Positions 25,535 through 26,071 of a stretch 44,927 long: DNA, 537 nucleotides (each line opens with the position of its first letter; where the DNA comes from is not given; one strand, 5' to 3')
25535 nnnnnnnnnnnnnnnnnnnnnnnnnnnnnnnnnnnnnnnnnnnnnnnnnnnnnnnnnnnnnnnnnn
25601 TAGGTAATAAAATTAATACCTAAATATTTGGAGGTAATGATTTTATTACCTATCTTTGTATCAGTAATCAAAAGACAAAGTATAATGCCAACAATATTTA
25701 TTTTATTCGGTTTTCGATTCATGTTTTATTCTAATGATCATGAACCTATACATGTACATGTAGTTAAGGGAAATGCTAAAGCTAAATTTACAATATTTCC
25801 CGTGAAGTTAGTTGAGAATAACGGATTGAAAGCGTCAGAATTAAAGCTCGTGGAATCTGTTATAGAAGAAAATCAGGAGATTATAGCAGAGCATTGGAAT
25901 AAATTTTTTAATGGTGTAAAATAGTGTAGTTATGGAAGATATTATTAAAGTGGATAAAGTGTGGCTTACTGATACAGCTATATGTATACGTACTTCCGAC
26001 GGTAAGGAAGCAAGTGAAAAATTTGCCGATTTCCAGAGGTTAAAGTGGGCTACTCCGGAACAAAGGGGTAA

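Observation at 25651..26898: Self-contained DUF4160 / DUF2442-HTH / DUF2442 (plus small membrane protein) module inserted in front of the tape-measure gene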

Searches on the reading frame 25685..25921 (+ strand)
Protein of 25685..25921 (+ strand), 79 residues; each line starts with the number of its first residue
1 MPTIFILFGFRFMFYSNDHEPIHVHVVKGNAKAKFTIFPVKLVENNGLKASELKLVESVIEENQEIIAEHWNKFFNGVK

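Call 3: search_protein_families(library=pfam, proteins=[window:25685-25921:+], max_evalue=0.1)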
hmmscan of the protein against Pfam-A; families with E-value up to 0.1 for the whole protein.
seq(79 aa): 2 families
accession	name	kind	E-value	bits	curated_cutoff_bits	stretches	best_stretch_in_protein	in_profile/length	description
PF13711.11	DUF4160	-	1.2e-20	73.8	23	1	9-72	1-65/65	Domain of unknown function (DUF4160)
PF23608.1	Ig_ILCR1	-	0.0075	16.8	27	1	10-70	7-68/114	ILCR1 Ig-like domain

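Call 5: search_protein_families(library=phrogs, proteins=[window:25685-25921:+], max_evalue=0.01)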
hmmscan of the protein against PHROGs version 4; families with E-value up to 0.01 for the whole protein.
seq(79 aa): 1 family
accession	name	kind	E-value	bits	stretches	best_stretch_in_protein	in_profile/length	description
phrog_14333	-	unknown function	1.2e-07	33.2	1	1-74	1-73/86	-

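Call 6: search_protein_families(library=padloc, proteins=[window:25685-25921:+], max_evalue=1)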
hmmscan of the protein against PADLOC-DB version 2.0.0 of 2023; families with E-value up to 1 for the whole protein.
seq(79 aa): 0 families

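Call 29: find_homologous_proteins(query=window:25685-25921:+, max_evalue=0.001)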
Query seq(79 aa) (79 aa): 801 proteins with E <= 0.001 among 802 candidates; the best 120 are listed.
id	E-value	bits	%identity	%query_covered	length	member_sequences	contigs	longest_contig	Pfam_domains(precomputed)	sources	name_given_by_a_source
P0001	1.5e-45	170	100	100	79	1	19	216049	PF13711.12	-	-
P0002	2.1e-45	170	99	100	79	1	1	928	PF13711.12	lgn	-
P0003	2.6e-45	169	100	100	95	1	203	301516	PF13711.12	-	-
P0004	2.6e-45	169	100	100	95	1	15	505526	PF13711.12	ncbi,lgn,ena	-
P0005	2.8e-45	169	100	100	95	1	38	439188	PF13711.12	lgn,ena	-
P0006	2.8e-45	169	100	100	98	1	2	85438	PF13711.12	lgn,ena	-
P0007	3.0e-45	169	100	100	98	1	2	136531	PF13711.12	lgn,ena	-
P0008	3.0e-45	169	100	100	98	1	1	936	PF13711.12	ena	-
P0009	3.1e-45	169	100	100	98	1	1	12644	PF13711.12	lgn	-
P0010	3.6e-45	169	99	100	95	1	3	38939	PF13711.12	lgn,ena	-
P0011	3.8e-45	169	99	100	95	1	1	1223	PF13711.12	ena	-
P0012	8.7e-45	168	97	100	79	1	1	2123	PF13711.12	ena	-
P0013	1.3e-44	167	97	100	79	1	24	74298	PF13711.12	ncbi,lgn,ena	-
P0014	1.6e-44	167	99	100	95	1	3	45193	PF13711.12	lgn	-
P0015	2.3e-44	166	99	100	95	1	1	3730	PF13711.12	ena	-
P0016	7.9e-44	165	99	100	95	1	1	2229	PF13711.12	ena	-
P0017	1.9e-43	163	96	100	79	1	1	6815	PF13711.12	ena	-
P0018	1.9e-42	160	95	100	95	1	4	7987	PF13711.12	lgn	-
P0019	1.9e-42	160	95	100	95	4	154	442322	PF13711.12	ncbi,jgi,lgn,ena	jgi:hypothetical protein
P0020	1.2e-39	151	85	100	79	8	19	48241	PF13711.12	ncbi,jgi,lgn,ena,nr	ncbi:MAG: DUF4160 domain-containing protein [Bacteroidaceae bacterium]|jgi:hypothetical protein|nr:D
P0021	2.0e-39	151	84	100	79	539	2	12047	PF13711.12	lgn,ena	-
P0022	2.2e-39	151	86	100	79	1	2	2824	PF13711.12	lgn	-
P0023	3.1e-39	150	82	100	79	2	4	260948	PF13711.12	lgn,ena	-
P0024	6.2e-39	149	85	100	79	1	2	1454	PF13711.12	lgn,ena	-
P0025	1.0e-38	148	87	100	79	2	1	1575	PF13711.12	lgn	-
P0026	1.0e-38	148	84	100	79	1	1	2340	PF13711.12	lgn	-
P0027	1.4e-38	148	86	100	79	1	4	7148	PF13711.12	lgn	-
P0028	1.4e-38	148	84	100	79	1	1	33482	PF13711.12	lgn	-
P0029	1.4e-38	148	87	96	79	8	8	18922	PF13711.12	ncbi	-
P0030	1.5e-38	148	84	100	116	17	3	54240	PF13711.12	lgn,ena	-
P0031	1.8e-38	148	85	100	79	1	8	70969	PF13711.12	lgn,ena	-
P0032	1.8e-38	148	84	100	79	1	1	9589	PF13711.12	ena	-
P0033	1.8e-38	148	82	100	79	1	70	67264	PF13711.12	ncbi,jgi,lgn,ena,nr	jgi:hypothetical protein|nr:MAG TPA_asm: protein of unknown function (DUF4160) [Caudoviricetes sp.]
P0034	2.0e-38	147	81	100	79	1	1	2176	PF13711.12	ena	-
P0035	2.2e-38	147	84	100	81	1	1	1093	PF13711.12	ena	-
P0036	2.3e-38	147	86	96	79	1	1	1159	PF13711.12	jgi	-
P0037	2.3e-38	147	84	100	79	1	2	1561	PF13711.12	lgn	-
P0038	2.5e-38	147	84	100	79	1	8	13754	PF13711.12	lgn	-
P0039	2.6e-38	147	82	100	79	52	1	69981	PF13711.12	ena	-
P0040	2.8e-38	147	84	100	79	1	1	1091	PF13711.12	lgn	-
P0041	2.9e-38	147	85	100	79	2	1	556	PF13711.12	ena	-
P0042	3.4e-38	147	84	100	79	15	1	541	PF13711.12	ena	-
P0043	3.4e-38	147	85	100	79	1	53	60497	PF13711.12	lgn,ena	-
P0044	3.8e-38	147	82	100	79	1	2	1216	PF13711.12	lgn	-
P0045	4.5e-38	146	84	100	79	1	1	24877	PF13711.12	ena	-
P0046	4.9e-38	146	84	100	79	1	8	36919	PF13711.12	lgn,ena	-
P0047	5.0e-38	146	81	100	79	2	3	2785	PF13711.12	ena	-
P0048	6.0e-38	146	84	100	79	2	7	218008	PF13711.12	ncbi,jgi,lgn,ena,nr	ncbi:MAG: DUF4160 domain-containing protein [Paraprevotella sp.]|jgi:hypothetical protein|nr:DUF4160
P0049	6.3e-38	146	84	100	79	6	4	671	PF13711.12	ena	-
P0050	6.7e-38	146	84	100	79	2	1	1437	PF13711.12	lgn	-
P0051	7.1e-38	146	84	100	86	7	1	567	PF13711.12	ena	-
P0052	7.3e-38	146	82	100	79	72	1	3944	PF13711.12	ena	-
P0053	8.8e-38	145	87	96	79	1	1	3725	PF13711.12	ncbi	-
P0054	9.0e-38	145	82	100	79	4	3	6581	PF13711.12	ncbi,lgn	-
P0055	9.8e-38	145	84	100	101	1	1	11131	PF13711.12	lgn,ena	-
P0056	1.0e-37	145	83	99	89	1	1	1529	PF13711.12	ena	-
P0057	1.1e-37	145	85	100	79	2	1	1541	PF13711.12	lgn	-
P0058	1.1e-37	145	81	100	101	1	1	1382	PF13711.12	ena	-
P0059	1.2e-37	145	84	96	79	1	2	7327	PF13711.12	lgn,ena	-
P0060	1.3e-37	145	84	100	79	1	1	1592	PF13711.12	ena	-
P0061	1.4e-37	145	84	96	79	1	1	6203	PF13711.12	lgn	-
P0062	1.4e-37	145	82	100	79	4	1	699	PF13711.12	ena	-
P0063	1.5e-37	145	84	96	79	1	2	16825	PF13711.12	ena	-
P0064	2.1e-37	144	82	100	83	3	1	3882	PF13711.12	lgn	-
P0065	2.2e-37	144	84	96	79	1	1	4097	PF13711.12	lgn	-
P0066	2.3e-37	144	84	100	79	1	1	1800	PF13711.12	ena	-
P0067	2.6e-37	144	81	100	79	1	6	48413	PF13711.12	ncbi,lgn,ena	-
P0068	2.9e-37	144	84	96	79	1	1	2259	PF13711.12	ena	-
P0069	3.0e-37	144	81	100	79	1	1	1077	PF13711.12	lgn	-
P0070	3.0e-37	144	80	100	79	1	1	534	PF13711.12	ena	-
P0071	3.2e-37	144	78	100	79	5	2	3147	PF13711.12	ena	-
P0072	3.6e-37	143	85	100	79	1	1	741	PF13711.12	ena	-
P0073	3.7e-37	143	82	100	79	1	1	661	PF13711.12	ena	-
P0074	4.0e-37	143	84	100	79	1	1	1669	PF13711.12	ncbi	-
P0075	4.2e-37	143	86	96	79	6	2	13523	PF13711.12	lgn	-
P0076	4.5e-37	143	80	100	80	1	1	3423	PF13711.12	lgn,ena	-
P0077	4.5e-37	143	78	100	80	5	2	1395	PF13711.12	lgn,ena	-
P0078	4.9e-37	143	79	96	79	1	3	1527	PF13711.12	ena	-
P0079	5.0e-37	143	82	100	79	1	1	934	PF13711.12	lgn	-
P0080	5.1e-37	143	84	100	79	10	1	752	PF13711.12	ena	-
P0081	5.2e-37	143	82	100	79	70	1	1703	PF13711.12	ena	-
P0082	6.5e-37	143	82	100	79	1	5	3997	PF13711.12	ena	-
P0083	9.3e-37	142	82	100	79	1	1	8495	PF13711.12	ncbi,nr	ncbi:MAG: DUF4160 domain-containing protein [Muribaculum sp.]|nr:DUF4160 domain-containing protein [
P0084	1.0e-36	142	78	100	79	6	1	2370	PF13711.12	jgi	jgi:hypothetical protein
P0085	1.1e-36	142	81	100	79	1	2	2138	PF13711.12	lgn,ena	-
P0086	1.2e-36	142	82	100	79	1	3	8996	PF13711.12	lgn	-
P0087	1.3e-36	142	82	96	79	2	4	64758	PF13711.12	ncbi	-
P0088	1.5e-36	142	76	100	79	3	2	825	PF13711.12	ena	-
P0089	1.5e-36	142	84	96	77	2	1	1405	PF13711.12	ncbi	-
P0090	1.7e-36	141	82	100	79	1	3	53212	PF13711.12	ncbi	-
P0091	1.8e-36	141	80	100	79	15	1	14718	PF13711.12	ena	-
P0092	1.8e-36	141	83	96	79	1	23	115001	PF13711.12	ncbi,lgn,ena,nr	ncbi:MAG: DUF4160 domain-containing protein [Marinifilaceae bacterium]|nr:DUF4160 domain-containing 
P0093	1.8e-36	141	82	99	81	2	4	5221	PF13711.12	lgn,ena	-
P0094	2.4e-36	141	80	100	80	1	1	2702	PF13711.12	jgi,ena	-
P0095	3.1e-36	141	80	100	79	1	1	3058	PF13711.12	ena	-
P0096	3.2e-36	140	81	100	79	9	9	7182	PF13711.12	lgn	-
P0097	3.4e-36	140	78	100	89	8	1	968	PF13711.12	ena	-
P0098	3.5e-36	140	81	100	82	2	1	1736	PF13711.12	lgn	-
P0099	3.9e-36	140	81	100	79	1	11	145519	PF13711.12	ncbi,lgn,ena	-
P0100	3.9e-36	140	84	96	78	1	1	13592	PF13711.12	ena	-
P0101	4.1e-36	140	82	100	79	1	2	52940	PF13711.12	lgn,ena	-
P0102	4.1e-36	140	82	96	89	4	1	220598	PF13711.12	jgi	-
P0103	4.8e-36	140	79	96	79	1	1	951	PF13711.12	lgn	-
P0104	4.8e-36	140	87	96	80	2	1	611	PF13711.12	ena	-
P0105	5.2e-36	140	81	100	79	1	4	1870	PF13711.12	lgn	-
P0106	5.9e-36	140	80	100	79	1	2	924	PF13711.12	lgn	-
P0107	6.4e-36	140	78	100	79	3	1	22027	PF13711.12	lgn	-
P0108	7.1e-36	139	81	100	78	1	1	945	PF13711.12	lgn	-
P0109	7.1e-36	139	81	100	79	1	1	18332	PF13711.12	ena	-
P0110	7.3e-36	139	84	96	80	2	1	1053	PF13711.12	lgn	-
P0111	8.8e-36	139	80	96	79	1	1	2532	PF13711.12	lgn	-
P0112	9.1e-36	139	82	96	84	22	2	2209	PF13711.12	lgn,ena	-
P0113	9.5e-36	139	78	100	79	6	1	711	PF13711.12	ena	-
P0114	9.5e-36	139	82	100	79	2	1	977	PF13711.12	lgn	-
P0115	9.7e-36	139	78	100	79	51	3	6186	PF13711.12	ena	-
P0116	1.1e-35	139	78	100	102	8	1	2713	PF13711.12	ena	-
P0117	1.2e-35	139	78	100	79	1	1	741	PF13711.12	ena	-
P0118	1.2e-35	139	78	100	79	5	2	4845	PF13711.12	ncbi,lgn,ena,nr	ncbi:MAG: DUF4160 domain-containing protein [Alistipes sp.]|nr:DUF4160 domain-containing protein [Al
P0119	1.2e-35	139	84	96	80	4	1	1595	PF13711.12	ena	-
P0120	1.2e-35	139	82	96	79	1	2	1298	PF13711.12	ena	-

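Call 30: find_encoding_contigs(protein=P0048, flank=3000, max_places=4)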
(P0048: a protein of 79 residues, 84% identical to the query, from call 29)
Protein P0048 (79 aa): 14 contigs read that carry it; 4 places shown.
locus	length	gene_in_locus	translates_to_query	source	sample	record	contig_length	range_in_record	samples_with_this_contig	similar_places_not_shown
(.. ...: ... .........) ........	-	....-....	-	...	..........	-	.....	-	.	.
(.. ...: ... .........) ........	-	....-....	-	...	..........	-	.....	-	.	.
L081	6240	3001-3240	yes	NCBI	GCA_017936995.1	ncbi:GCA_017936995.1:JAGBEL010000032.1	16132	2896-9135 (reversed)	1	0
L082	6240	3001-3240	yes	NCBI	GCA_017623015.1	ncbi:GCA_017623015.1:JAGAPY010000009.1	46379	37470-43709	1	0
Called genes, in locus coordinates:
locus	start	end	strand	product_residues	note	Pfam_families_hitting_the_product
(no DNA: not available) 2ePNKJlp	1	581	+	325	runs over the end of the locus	PF14378:PAP2_3, PF01569:PAP2 (weak)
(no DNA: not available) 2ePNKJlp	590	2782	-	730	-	PF16875:Glyco_hydro_36N, PF02065:Melibiase, PF16874:Glyco_hydro_36C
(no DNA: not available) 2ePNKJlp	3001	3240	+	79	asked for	PF13711:DUF4160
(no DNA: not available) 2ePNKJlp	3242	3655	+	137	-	PF10387:DUF2442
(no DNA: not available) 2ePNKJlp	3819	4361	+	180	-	PF00877:NLPC_P60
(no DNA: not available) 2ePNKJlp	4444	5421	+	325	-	PF09587:PGA_cap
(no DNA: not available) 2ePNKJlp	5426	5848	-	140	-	PF01475:FUR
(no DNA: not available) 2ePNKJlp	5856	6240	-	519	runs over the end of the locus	PF00485:PRK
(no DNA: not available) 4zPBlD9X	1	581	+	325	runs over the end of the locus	PF14378:PAP2_3, PF01569:PAP2 (weak)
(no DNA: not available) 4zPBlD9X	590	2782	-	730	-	PF16875:Glyco_hydro_36N, PF02065:Melibiase, PF16874:Glyco_hydro_36C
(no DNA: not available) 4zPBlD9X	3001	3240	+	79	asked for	PF13711:DUF4160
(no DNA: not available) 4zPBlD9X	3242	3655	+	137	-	PF10387:DUF2442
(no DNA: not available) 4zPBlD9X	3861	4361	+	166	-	PF00877:NLPC_P60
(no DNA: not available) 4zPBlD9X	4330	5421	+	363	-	PF09587:PGA_cap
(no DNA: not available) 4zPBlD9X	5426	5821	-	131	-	PF01475:FUR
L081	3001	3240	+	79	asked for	PF13711:DUF4160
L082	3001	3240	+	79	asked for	PF13711:DUF4160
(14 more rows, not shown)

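Call 31: find_encoding_contigs(protein=P0092, flank=3000, max_places=4)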
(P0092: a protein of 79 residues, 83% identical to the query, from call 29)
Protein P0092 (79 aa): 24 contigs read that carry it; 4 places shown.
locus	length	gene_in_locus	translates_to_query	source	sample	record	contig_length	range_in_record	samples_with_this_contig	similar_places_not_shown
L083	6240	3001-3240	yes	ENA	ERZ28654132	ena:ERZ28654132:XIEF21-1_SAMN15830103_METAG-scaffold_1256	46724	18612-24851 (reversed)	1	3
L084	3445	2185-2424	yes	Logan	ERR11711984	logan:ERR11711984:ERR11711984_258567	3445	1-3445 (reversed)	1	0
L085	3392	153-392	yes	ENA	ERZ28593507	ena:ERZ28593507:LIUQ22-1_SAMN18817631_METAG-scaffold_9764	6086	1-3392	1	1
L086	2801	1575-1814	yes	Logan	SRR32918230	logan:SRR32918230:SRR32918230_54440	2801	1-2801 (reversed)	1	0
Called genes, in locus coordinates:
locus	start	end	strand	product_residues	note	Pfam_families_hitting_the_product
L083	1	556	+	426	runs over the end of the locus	PF00464:SHMT, PF00155:Aminotran_1_2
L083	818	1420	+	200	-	-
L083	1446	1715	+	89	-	PF14055:NVEALA (weak)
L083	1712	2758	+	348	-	-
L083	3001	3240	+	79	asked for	PF13711:DUF4160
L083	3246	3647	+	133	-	PF10387:DUF2442, PF01381:HTH_3 (weak)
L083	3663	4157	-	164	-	PF00293:NUDIX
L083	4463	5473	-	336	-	PF00044:Gp_dh_N, PF02800:Gp_dh_C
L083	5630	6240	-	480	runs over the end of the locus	PF00999:Na_H_Exchanger, PF02080:TrkA_C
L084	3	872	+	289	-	?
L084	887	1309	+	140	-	PF15869:TolB_like (weak)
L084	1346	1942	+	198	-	-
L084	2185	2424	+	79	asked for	PF13711:DUF4160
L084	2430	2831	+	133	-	PF10387:DUF2442, PF01381:HTH_3 (weak)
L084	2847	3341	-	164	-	PF00293:NUDIX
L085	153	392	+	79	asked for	PF13711:DUF4160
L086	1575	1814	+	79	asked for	PF13711:DUF4160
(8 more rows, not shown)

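Call 60: predict_structure(alignment_id=A4)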
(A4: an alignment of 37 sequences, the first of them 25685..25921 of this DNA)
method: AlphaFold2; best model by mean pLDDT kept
length: 79 residues; sequences in the alignment: 37
mean_pLDDT: 86.6   pTM: 0.76
mean pLDDT of the five models: 86.6, 85.6, 84.1, 81.0, 80.2
residues with pLDDT >= 90: 43; 70-90: 26; 50-70: 9; < 50: 1
segments of 3 or more residues with pLDDT < 50: none
pLDDT, mean of each block of 10 residues (from residue 1): 84 78 90 92 95 95 89 69
secondary structure, 60 per line:
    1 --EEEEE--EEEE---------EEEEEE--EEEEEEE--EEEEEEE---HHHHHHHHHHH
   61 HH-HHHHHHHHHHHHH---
elements in order: E3-7 E10-13 E23-28 E31-37 E40-46 H50-62 H64-76

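Call 63: fold_search(model_id=the predicted structure, library=pdb)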
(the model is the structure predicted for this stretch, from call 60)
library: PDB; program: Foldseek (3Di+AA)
matches with E <= 10: 304; with E <= 0.001: 0
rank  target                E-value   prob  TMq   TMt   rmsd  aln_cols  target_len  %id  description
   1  5nly_A                7.2e-01  0.06  0.23  0.08  13.6        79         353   18  Brag2 Sec7-PH (390-763), P212121 (released 2017-09-27)
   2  6j5z_B                1.2e+00  0.20  0.42  0.33   4.6        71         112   11  Crystal structure of human HINT1 mutant complexing with AP3A (released 2019-09-25)
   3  6n45_A                1.5e+00  0.23  0.47  0.23   5.7        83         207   14  Crystal structure of the cryptic polo box domain of human activated Plk4 variant 1 (released 2019-09-04)
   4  3jv1                  1.7e+00  0.03  0.20  0.12  10.8        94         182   13  Crystal structure of the Trypanosoma brucei p22 protein (released 2010-04-14)
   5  8jiw_BE               1.9e+00  0.06  0.21  0.07   9.3        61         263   11  Atomic structure of wheat ribosome reveals unique features of the plant ribosomes (released 2024-03-27)
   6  4v16                  2.0e+00  0.30  0.36  0.10   2.5        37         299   14  KlHsv2 with loop 6CD replaced by a Gly-Ser linker (released 2015-04-01)
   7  8xpg_B                2.0e+00  0.18  0.47  0.22   5.5        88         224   12  The Crystal Structure of polo box domain of Plk4 from Biortus. (released 2024-03-06)
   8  6fne_B                2.0e+00  0.04  0.22  0.08  11.6        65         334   17  Structure of human Brag2 (Sec7-PH domains) with the inhibitor Bragsin bound to the PH domain (released 2019-03-13)
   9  4exv                  2.1e+00  0.33  0.35  0.10   1.9        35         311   11  Structure of Kluyveromyces lactis Hsv2p (released 2012-07-04)
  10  7stv                  2.1e+00  0.08  0.34  0.09   7.9        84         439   20  Crystal structure of sulfatase from Pedobacter yulinensis (released 2022-01-26)
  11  6rbf_D                2.1e+00  0.07  0.26  0.08   7.1        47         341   11  Mucin 2 D3 domain (released 2019-08-14)
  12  5tzs_5                2.3e+00  0.05  0.22  0.08  10.1        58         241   10  Architecture of the yeast small subunit processome (released 2016-12-21)
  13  7bvj_B                2.3e+00  0.02  0.22  0.07  13.6        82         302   12  UDP-N-acetylglucosamine 3-dehydrogenase GnnA from Acidithiobacillus ferrooxidans (P21) (released 2020-12-02)
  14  4av8                  2.4e+00  0.28  0.30  0.08   2.1        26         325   12  Kluyveromyces lactis Hsv2 complete loop 6CD (released 2012-06-13)
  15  6j65_A                2.4e+00  0.12  0.40  0.32   6.0        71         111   11  Crystal structure of human HINT1 mutant complexing with AP4A II (released 2019-09-25)
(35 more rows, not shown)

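Call 64: find_related_loci(query=window:25685-25921:+, collection=metagenome_contigs, flank=2500)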
Query seq(79 aa) (79 aa) in metagenome_contigs; peptide patterns used: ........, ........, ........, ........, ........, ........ (x = any residue, [..] = any of these).
600 stretches matched a pattern (row limit reached: there are more); 350 encode a relative of the query (tblastn E <= 1e-3); the best 80 are kept; 80 distinct loci.
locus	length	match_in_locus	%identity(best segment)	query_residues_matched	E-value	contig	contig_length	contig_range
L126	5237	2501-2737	100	1-79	2e-49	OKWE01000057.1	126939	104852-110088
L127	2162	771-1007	100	1-79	2e-49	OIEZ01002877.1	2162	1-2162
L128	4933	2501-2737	86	1-79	9e-44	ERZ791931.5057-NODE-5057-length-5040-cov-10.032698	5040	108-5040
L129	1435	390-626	86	1-79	7e-45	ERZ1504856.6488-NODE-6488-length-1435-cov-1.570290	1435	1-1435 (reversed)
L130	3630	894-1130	86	1-79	1e-43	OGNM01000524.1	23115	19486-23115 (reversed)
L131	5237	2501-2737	85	1-79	1e-43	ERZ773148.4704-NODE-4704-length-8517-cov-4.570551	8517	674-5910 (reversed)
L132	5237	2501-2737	86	1-79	7e-44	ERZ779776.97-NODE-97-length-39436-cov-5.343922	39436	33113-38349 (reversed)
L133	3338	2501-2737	84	1-79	4e-43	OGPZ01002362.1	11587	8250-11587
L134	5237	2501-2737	84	1-79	4e-43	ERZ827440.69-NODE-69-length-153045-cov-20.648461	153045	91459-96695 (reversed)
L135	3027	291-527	84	1-79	4e-43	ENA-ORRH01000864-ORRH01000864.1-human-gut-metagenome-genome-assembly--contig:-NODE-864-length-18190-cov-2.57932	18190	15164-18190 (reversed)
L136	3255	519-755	84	1-79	4e-43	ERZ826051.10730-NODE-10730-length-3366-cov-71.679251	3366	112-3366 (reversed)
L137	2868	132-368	85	1-79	2e-43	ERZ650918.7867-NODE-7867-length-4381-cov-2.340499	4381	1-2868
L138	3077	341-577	84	1-79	4e-43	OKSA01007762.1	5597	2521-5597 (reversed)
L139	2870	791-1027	84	1-79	4e-43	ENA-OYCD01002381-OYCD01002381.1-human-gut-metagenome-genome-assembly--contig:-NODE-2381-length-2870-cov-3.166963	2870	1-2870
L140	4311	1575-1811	84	1-79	4e-43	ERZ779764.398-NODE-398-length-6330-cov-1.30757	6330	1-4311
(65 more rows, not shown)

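Call 69: search_dna_similar(query=window:25685-25921:+, collection=phages, mode=protein, max_evalue=0.001, max_rows=30)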
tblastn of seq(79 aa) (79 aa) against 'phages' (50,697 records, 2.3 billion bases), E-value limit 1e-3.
Records with a match: 2; places in all: 3; records where one place covers at least 80% of the query: 2.
Best place of each record, by identity: <60% 2.
By first word of the organism name: Bacteriophage 1; Erwinia 1.
By host as written in the record: - 1; Erwinia tracheiphila MDcuke 1.
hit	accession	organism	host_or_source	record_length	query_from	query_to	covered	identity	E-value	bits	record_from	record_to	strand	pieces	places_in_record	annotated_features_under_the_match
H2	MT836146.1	Bacteriophage sp.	human fecal samples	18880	1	76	96%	48.1%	1e-18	84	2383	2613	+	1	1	record has no annotation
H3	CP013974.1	Erwinia phage LS-2018a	Erwinia tracheiphila MDcuke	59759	1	75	95%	39.2%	4e-12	65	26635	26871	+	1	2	record has no annotation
